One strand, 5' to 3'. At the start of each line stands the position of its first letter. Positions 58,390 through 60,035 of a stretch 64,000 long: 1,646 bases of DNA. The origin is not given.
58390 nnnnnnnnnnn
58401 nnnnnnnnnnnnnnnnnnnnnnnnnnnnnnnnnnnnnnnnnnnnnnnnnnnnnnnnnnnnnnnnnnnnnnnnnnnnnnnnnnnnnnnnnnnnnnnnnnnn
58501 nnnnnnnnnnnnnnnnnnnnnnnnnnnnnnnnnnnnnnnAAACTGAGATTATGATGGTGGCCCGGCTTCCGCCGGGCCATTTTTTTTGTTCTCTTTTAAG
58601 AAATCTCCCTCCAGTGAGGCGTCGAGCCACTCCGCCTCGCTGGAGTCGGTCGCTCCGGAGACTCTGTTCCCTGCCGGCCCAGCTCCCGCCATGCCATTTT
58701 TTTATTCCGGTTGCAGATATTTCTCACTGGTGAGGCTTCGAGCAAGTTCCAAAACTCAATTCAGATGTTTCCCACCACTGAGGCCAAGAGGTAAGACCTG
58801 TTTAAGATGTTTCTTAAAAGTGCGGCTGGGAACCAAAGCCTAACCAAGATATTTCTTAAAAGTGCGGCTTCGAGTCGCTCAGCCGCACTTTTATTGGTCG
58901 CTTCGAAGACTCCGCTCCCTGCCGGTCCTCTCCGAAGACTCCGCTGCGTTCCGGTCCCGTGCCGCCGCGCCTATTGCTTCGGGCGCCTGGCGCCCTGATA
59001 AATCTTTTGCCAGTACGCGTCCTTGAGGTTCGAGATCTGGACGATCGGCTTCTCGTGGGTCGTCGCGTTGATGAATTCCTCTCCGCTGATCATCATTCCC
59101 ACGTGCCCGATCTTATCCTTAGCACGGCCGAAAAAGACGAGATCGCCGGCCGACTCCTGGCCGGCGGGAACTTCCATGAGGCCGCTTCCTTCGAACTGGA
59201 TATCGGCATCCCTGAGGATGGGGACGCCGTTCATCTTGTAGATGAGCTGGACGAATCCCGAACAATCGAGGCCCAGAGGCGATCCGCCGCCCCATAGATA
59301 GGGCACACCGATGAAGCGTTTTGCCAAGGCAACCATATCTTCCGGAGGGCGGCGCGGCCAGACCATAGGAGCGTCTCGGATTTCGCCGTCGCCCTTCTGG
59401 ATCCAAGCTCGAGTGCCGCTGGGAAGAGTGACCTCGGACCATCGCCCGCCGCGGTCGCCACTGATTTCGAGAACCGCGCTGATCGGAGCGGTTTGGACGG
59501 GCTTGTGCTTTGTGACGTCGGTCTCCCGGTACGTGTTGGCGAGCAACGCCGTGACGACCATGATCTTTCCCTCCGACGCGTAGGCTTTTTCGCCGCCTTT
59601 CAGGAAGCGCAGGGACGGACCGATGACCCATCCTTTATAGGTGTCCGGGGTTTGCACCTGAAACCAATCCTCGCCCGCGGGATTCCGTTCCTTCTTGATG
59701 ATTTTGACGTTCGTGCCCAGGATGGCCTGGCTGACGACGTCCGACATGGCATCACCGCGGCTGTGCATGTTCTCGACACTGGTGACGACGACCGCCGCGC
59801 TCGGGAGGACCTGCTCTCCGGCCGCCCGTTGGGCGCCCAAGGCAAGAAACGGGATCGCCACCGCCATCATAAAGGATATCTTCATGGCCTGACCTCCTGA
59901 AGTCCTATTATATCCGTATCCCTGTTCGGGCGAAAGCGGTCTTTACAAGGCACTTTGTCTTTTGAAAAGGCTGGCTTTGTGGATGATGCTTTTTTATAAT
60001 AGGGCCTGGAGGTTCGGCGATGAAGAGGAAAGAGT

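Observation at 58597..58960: Second copy of the same repeat element, between the rplQ terminator and a convergent NlpC/P60 gene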

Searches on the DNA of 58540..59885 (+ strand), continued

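Call 94: search_dna_similar(query=window:58586-58960:+, collection=phages, mode=distant, max_evalue=0.001, max_rows=5)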
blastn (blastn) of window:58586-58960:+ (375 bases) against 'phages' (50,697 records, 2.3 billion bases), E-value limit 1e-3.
No match.

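Call 105: search_rna_families(sources=[L055, L060, L079, L104, L139, L149, L159, L169, L173, L176, L185, L017, L031, L032, L161], threshold=gathering)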
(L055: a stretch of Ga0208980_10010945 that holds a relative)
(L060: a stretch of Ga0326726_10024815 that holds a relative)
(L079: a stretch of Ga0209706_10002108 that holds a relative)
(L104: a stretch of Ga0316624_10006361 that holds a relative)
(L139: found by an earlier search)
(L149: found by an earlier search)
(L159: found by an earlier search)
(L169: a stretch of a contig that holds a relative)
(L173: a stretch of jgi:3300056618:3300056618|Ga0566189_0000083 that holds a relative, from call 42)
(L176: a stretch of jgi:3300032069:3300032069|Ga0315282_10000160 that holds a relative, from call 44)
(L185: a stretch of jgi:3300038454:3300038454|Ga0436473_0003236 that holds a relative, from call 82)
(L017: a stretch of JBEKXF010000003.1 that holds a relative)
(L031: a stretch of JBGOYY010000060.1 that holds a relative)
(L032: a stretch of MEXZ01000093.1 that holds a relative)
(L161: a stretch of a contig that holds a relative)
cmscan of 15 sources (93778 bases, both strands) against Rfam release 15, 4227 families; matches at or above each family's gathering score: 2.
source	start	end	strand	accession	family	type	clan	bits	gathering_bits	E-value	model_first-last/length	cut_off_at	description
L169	6062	6328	+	RF01854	Bacteria_large_SRP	Gene;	CL00003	155.3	60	8.2e-25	1-256/256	no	Bacterial large signal recognition particle RNA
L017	5143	5216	-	RF00005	tRNA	Gene; tRNA;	CL00001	69.8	29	5.1e-13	1-71/71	no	tRNA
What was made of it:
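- On Any Rfam 15 RNA family: Only SRP RNA and a tRNA score in 15 unit-bearing loci totalling 93.8 kb (call 105).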

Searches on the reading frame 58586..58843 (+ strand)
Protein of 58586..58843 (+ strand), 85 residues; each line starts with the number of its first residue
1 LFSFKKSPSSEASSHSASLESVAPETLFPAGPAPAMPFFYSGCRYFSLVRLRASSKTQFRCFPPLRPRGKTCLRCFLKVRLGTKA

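Call 103: search_protein_families(library=pfam, proteins=[window:58586-58843:+], max_evalue=1)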
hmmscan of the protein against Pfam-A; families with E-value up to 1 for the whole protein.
window:58586-58843:+ (85 aa): 0 families

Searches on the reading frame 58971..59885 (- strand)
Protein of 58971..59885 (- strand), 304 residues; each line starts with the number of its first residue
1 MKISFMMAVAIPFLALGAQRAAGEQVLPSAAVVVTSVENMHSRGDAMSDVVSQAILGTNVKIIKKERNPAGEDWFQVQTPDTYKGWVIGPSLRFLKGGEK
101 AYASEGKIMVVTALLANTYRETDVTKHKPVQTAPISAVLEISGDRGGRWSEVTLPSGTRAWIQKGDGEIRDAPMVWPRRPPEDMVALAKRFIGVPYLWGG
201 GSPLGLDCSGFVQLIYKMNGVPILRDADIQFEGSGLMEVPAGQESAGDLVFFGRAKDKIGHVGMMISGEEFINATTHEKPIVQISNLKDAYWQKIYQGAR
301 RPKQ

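Call 41: find_homologous_proteins(query=window:58971-59885:-)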
Query window:58971-59885:- (304 aa): 3545 proteins with E <= 0.001 among 5147 candidates; the best 120 are listed.
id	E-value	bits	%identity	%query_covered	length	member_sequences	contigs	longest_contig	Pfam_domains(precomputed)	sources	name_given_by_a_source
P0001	1.2e-201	686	100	100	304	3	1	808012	PF00877.26,PF18348.8,PF08239.18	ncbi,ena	-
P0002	2.9e-145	501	73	98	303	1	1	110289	PF00877.26,PF18348.8,PF08239.18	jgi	jgi:hypothetical protein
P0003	8.4e-145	499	78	90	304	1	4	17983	PF00877.26,PF18348.8,PF08239.18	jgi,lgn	jgi:hypothetical protein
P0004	3.4e-144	497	72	100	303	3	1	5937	PF00877.26,PF18348.8,PF08239.18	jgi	jgi:cell wall-associated NlpC family hydrolase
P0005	6.4e-144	497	72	99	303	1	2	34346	PF00877.26,PF18348.8,PF08239.18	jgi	jgi:cell wall-associated NlpC family hydrolase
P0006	7.0e-144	496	76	93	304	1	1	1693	PF00877.26,PF18348.8,PF08239.18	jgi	jgi:cell wall-associated NlpC family hydrolase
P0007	8.4e-143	493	74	98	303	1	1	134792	PF00877.26,PF18348.8,PF08239.18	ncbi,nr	ncbi:MAG: SH3 domain-containing C40 family peptidase [Candidatus Aminicenantes bacterium]|nr:SH3 dom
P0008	1.1e-142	492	74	93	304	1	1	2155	PF00877.26,PF18348.8,PF08239.18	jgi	-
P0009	1.2e-142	492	72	99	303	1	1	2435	PF00877.26,PF18348.8,PF08239.18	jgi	jgi:cell wall-associated NlpC family hydrolase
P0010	1.9e-142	492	75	93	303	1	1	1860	PF00877.26,PF18348.8,PF08239.18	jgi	jgi:cell wall-associated NlpC family hydrolase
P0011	2.4e-142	491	74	92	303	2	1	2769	PF00877.26,PF18348.8,PF08239.18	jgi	-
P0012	1.2e-141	489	72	97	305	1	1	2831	PF00877.26,PF18348.8,PF08239.18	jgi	jgi:cell wall-associated NlpC family hydrolase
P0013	1.8e-141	488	72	100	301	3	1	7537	PF00877.26,PF18348.8,PF08239.18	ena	-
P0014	3.0e-141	488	70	99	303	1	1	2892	PF00877.26,PF18348.8,PF08239.18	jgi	jgi:cell wall-associated NlpC family hydrolase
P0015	3.9e-141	487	72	99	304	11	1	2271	PF00877.26,PF18348.8,PF08239.18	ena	-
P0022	5.8e-140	484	70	99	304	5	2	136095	PF00877.26,PF18348.8,PF08239.18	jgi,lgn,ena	jgi:cell wall-associated NlpC family hydrolase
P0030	1.6e-138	479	74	94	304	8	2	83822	PF00877.26,PF18348.8,PF08239.18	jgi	jgi:cell wall-associated NlpC family hydrolase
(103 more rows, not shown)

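Call 42: find_encoding_contigs(protein=P0002, flank=3000, max_places=2)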
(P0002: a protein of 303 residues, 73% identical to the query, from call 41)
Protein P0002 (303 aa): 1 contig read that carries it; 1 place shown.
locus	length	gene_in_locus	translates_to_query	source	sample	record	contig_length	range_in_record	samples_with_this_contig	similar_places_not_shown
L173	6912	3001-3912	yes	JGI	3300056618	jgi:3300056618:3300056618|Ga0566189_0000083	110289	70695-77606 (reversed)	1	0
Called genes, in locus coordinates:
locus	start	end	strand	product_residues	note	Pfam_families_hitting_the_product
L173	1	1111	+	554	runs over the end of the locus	PF01464:SLT, PF01476:LysM, PF23446:LysM1_NFP_LYK (faint), PF23462:LysM3_NFP (faint), PF23473:LysM3_LYK4_5 (faint), PF01476:LysM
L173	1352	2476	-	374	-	PF02746:MR_MLE_N, PF13378:MR_MLE_C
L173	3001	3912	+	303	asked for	PF08239:SH3_3 (weak), PF18348:SH3_16 (weak), PF00877:NLPC_P60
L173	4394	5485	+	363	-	-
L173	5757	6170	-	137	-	PF01196:Ribosomal_L17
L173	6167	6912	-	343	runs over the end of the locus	PF01193:RNA_pol_L, PF01000:RNA_pol_A_bac, PF03118:RNA_pol_A_CTD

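Call 43: find_encoding_contigs(protein=P0007, flank=3000, max_places=2)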
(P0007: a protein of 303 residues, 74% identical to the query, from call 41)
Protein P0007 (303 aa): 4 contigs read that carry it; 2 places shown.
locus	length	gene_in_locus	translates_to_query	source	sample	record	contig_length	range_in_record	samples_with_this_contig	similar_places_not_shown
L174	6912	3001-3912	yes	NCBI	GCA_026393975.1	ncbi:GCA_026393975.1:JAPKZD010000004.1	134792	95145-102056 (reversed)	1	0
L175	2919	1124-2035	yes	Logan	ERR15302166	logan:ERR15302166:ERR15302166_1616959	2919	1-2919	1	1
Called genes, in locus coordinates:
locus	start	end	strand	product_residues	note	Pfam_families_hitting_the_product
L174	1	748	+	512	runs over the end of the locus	PF01464:SLT, PF01476:LysM, PF23473:LysM3_LYK4_5 (faint), PF01476:LysM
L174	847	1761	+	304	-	PF13354:Beta-lactamase2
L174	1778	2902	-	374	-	PF02746:MR_MLE_N, PF13378:MR_MLE_C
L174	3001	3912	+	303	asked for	PF08239:SH3_3, PF18348:SH3_16 (weak), PF00877:NLPC_P60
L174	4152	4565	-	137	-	PF01196:Ribosomal_L17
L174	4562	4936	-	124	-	PF03118:RNA_pol_A_CTD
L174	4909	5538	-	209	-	PF01193:RNA_pol_L, PF01000:RNA_pol_A_bac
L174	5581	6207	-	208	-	PF00163:Ribosomal_S4, PF01479:S4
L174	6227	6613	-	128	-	PF00411:Ribosomal_S11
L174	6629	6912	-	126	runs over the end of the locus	PF00416:Ribosomal_S13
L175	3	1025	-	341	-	?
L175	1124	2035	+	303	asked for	PF08239:SH3_3, PF18348:SH3_16 (weak), PF00877:NLPC_P60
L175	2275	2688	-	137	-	PF01196:Ribosomal_L17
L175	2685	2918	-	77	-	?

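Call 44: find_encoding_contigs(protein=P0022, flank=3000, max_places=2)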
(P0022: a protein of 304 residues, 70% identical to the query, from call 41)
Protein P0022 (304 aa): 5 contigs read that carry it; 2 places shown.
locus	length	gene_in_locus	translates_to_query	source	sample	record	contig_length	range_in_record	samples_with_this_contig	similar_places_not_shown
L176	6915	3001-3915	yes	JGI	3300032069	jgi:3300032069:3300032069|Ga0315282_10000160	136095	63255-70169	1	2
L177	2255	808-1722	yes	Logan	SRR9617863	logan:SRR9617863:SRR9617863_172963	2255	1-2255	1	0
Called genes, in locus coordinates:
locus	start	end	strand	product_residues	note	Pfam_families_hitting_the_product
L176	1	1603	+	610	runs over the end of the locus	PF01464:SLT, PF01476:LysM, PF23446:LysM1_NFP_LYK (faint), PF23473:LysM3_LYK4_5 (faint), PF01476:LysM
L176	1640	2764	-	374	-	PF02746:MR_MLE_N, PF13378:MR_MLE_C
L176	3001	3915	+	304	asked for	PF08239:SH3_3, PF18348:SH3_16 (weak), PF00877:NLPC_P60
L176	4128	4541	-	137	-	PF01196:Ribosomal_L17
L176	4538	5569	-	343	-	PF01193:RNA_pol_L, PF01000:RNA_pol_A_bac, PF03118:RNA_pol_A_CTD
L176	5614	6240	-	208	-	PF00163:Ribosomal_S4, PF01479:S4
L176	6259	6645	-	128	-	PF00411:Ribosomal_S11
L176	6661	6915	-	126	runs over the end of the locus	PF00416:Ribosomal_S13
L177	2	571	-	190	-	?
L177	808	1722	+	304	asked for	PF08239:SH3_3, PF18348:SH3_16 (weak), PF00877:NLPC_P60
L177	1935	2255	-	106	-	?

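Call 82: find_encoding_contigs(protein=P0003, flank=2000, max_places=1)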
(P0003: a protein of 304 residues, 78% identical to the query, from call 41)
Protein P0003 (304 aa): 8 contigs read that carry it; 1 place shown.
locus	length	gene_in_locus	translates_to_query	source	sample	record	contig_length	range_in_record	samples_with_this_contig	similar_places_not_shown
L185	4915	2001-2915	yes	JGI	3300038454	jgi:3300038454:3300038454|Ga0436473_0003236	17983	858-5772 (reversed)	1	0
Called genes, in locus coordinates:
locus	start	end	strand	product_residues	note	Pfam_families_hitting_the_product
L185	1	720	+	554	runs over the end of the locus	PF01464:SLT, PF01476:LysM, PF23446:LysM1_NFP_LYK (faint), PF23462:LysM3_NFP (faint), PF23473:LysM3_LYK4_5 (faint), PF01476:LysM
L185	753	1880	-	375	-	PF02746:MR_MLE_N, PF13378:MR_MLE_C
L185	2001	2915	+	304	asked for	PF08239:SH3_3 (weak), PF18348:SH3_16 (faint), PF00877:NLPC_P60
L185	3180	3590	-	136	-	PF01196:Ribosomal_L17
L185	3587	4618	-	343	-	PF01193:RNA_pol_L, PF01000:RNA_pol_A_bac, PF03118:RNA_pol_A_CTD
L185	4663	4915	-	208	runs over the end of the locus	PF00163:Ribosomal_S4, PF01479:S4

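Call 83: find_encoding_contigs(protein=P0030, flank=2000, max_places=1)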
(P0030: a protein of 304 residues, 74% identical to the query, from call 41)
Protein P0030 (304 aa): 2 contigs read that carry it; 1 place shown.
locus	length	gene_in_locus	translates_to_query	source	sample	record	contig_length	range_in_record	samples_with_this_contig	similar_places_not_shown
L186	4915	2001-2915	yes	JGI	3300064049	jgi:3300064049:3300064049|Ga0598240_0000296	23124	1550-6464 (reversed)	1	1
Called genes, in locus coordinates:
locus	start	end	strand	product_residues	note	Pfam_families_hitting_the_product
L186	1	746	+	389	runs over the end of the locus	PF12704:MacB_PCD, PF02687:FtsX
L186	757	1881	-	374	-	PF02746:MR_MLE_N, PF13378:MR_MLE_C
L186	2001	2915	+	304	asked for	PF08239:SH3_3, PF18348:SH3_16 (weak), PF00877:NLPC_P60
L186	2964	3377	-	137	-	PF01196:Ribosomal_L17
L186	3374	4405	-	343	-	PF01193:RNA_pol_L, PF01000:RNA_pol_A_bac, PF03118:RNA_pol_A_CTD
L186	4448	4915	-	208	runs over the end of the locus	PF00163:Ribosomal_S4, PF01479:S4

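Call 84: find_encoding_contigs(protein=P0005, flank=2000, max_places=1)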
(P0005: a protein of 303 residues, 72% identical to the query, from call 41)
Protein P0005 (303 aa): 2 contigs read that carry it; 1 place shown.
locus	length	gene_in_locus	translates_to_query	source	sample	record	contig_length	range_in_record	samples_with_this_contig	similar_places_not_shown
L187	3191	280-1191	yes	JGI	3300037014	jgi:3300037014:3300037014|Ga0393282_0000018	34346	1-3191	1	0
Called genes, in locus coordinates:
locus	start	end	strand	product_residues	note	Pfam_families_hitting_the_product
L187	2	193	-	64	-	?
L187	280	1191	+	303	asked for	PF08239:SH3_3, PF18348:SH3_16 (weak), PF00877:NLPC_P60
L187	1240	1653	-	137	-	PF01196:Ribosomal_L17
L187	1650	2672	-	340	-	PF01193:RNA_pol_L, PF01000:RNA_pol_A_bac, PF03118:RNA_pol_A_CTD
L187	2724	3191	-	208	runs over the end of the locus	PF00163:Ribosomal_S4, PF01479:S4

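Call 101: find_encoding_contigs(protein=P0001, flank=500, max_places=2)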
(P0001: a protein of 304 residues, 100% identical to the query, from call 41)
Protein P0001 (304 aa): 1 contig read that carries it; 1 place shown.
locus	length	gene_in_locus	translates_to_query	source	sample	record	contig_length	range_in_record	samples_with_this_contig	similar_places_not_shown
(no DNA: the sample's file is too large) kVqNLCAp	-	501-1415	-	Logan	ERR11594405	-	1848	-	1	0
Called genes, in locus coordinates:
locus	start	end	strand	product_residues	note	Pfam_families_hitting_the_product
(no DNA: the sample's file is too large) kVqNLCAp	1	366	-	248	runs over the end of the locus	?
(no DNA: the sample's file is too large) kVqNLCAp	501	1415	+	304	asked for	PF08239:SH3_3 (weak), PF18348:SH3_16 (faint), PF00877:NLPC_P60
